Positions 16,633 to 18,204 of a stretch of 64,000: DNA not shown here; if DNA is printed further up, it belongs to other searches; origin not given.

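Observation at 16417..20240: Atypical radical-SAM-like enzyme, SAM methyltransferase and stand-alone glgA immediately upstream of the giant lipoproteins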

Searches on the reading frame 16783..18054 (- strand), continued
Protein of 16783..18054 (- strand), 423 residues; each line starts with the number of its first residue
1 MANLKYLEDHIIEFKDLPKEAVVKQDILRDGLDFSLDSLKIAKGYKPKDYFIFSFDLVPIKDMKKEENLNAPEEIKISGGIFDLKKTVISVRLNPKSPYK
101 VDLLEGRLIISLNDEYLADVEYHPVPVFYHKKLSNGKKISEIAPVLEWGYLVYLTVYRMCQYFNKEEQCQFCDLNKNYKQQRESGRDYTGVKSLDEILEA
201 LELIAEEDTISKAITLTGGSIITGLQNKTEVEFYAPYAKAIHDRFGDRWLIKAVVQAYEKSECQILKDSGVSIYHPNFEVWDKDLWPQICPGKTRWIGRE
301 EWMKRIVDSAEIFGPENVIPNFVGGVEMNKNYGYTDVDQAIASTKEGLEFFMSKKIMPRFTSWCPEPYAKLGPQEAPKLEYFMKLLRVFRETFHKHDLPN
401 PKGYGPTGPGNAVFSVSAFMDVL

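Call 44: find_encoding_contigs(protein=P0127, flank=8000, max_places=3)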
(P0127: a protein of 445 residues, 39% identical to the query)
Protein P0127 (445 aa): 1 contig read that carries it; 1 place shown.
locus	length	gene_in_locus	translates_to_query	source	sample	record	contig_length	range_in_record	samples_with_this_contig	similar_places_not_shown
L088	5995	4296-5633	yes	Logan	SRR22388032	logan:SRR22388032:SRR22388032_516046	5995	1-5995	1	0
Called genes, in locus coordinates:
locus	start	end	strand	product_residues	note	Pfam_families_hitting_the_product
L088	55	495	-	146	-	PF12172:zf-ChsH2, PF01796:OB_ChsH2_C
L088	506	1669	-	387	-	PF22691:Thiolase_C_1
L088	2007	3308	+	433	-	-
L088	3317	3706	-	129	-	PF01850:PIN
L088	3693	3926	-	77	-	-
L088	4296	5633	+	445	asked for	-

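Call 45: find_encoding_contigs(protein=P0126, flank=8000, max_places=3)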
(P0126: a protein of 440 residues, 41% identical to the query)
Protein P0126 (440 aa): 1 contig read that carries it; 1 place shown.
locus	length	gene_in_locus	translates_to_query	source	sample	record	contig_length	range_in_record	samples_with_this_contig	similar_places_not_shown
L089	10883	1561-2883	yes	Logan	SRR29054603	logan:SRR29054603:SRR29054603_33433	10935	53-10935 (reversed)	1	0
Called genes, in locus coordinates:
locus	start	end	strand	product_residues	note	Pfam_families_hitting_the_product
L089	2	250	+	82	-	?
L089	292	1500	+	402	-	-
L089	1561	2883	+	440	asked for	-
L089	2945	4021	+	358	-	-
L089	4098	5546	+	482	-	PF20695:UbiD_N (weak), PF01977:UbiD, PF20696:UbiD_C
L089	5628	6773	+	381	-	PF13379:NMT1_2, PF09084:NMT1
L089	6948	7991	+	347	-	PF09084:NMT1, PF13379:NMT1_2, PF12974:Phosphonate-bd (faint)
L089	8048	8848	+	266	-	PF00005:ABC_tran, PF13304:AAA_21 (faint)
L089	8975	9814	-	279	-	PF00528:BPD_transp_1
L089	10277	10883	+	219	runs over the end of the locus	?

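Call 46: find_encoding_contigs(protein=P0130, flank=8000, max_places=3)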
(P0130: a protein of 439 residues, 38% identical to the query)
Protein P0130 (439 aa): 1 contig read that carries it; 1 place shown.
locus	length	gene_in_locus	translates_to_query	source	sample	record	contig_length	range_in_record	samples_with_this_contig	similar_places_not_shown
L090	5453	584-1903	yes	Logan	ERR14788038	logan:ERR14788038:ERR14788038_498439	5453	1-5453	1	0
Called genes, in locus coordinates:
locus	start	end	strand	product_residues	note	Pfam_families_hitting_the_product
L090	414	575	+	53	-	-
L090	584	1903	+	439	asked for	-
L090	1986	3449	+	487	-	PF03972:MmgE_PrpD_N, PF19305:MmgE_PrpD_C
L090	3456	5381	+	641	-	PF06808:DctM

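Call 51: search_solved_structures(query=L044:6409-7275:+, max_evalue=0.001)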
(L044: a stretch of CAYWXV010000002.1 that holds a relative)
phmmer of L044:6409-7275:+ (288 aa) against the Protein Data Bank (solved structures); distinct sequences matched with E-value up to 0.001: 9.
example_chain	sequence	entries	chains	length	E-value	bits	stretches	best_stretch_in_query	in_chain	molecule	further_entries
1zbm_A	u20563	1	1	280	9.2e-48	166.1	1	5-279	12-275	hypothetical protein AF1704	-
2czl_A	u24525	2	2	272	4.6e-47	163.8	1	3-265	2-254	hypothetical protein TTHA1568 | Menaquinone biosynthetic enzyme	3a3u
7an6_A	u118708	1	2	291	0.00064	22.2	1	34-193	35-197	Chorismate dehydratase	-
7an7_A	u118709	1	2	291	0.00065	22.2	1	34-193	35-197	Chorismate dehydratase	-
7ywc_A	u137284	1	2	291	0.00066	22.1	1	34-193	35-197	Chorismate dehydratase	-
7an9_A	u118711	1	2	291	0.00066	22.1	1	34-193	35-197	Chorismate dehydratase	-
7ahr_A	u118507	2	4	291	0.00066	22.1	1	34-193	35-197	Chorismate dehydratase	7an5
7an8_A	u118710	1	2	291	0.00067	22.1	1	34-193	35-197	Chorismate dehydratase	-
2nxo_A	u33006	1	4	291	0.00072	22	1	34-193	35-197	Hypothetical protein SCO4506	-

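Call 52: search_solved_structures(query=L068:6916-8004:+, max_evalue=0.001)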
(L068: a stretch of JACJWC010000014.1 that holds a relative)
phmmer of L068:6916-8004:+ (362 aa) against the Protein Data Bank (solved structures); distinct sequences matched with E-value up to 0.001: 1.
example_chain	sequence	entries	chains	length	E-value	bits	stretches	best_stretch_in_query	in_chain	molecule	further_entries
6xi9_A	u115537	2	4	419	6.1e-39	137.5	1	5-320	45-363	Aminodeoxyfutalosine synthase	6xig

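Call 55: find_related_loci(query=A2, collection=metagenome_contigs, flank=8000)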
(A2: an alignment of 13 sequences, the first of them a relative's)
Query A2 (445 aa) in metagenome_contigs; peptide patterns used: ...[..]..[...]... (x = any residue, [..] = any of these).
600 stretches matched a pattern (row limit reached: there are more); 580 encode a relative of the query (tblastn E <= 1e-3); the best 80 are kept; 80 distinct loci.
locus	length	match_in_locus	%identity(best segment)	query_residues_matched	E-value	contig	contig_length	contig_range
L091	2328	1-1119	91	73-445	0e+0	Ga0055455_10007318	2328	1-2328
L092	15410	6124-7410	56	15-443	4e-170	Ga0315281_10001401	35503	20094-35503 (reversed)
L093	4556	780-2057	55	17-442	4e-172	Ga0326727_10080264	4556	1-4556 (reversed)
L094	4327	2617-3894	55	17-442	1e-171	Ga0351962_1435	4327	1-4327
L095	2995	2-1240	57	31-443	8e-173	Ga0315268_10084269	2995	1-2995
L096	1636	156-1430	49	16-443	3e-155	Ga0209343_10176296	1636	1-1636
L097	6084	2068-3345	50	20-443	7e-139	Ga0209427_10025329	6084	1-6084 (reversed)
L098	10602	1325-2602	56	17-442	1e-168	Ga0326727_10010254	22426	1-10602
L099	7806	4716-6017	44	18-441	2e-126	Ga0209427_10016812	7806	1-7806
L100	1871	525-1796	47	19-442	1e-135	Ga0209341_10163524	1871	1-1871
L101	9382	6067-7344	46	20-443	3e-126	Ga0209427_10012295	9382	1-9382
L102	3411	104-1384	46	17-441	7e-126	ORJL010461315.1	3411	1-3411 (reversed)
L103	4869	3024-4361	43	1-442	3e-122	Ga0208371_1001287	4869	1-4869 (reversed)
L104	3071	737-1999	44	20-443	6e-125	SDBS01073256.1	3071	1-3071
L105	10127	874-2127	44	19-441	9e-116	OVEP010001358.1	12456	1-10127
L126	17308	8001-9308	43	8-441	1e-108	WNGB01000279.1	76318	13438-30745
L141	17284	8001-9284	40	14-441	8e-106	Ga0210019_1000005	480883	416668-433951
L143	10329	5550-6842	43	13-441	3e-106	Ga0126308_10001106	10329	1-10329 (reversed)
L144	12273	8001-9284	43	16-441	5e-106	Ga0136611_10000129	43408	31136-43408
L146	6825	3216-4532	42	7-441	1e-105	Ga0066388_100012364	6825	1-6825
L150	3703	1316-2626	39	18-441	4e-107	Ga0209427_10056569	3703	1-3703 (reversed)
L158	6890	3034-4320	42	9-443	4e-105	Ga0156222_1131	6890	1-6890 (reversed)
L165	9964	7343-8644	42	8-441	2e-104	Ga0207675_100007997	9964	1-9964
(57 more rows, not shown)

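Call 62: search_protein_families(library=pfam, alignment_id=A3, max_evalue=0.00001)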
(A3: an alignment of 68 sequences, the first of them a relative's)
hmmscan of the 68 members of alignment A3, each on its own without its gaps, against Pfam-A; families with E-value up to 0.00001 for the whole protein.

A. member 1, L113:674-1771:+ (365 aa): 2 families
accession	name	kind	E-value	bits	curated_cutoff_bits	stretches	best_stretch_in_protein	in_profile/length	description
PF04392.18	ABC_sub_bind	-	1.1e-65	222.3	25.9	1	72-363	1-292/293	ABC transporter substrate binding protein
PF13458.12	Peripla_BP_6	-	6.8e-11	42.8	31.7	1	84-270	18-205/343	Periplasmic binding protein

B. families by the number of members that match (of 68 scanned): 80 families (the first 25 are shown)
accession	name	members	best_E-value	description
PF01977.22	UbiD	9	6.2e-73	3-octaprenyl-4-hydroxybenzoate carboxy-lyase Rift-related domain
PF20696.2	UbiD_C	9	8.2e-32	3-octaprenyl-4-hydroxybenzoate carboxy-lyase C-terminal domain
PF20695.2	UbiD_N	7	3.1e-22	3-octaprenyl-4-hydroxybenzoate carboxy-lyase N-terminal domain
PF00501.34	AMP-binding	4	1.1e-82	AMP-binding enzyme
PF06808.19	DctM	3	1.4e-90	Tripartite ATP-independent periplasmic transporter, DctM component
PF13458.12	Peripla_BP_6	3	7e-60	Periplasmic binding protein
PF03972.19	MmgE_PrpD_N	3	2.4e-54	MmgE/PrpD N-terminal domain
PF22691.2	Thiolase_C_1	3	3.9e-51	Thiolase C-terminal domain-like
PF19305.4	MmgE_PrpD_C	3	3.1e-31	MmgE/PrpD C-terminal domain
PF13193.12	AMP-binding_C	3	2.1e-24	AMP-binding enzyme C-terminal domain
PF00392.27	GntR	3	4.9e-18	Bacterial regulatory proteins, gntR family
PF01855.24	POR_N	2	2.4e-74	Pyruvate flavodoxin/ferredoxin oxidoreductase, thiamine diP-bdg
PF05378.19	Hydant_A_N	2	9.3e-48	Hydantoinase/oxoprolinase N-terminal region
PF00441.29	Acyl-CoA_dh_1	2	3.2e-46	Acyl-CoA dehydrogenase, C-terminal domain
PF01063.24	Aminotran_4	2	2.7e-41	Amino-transferase class IV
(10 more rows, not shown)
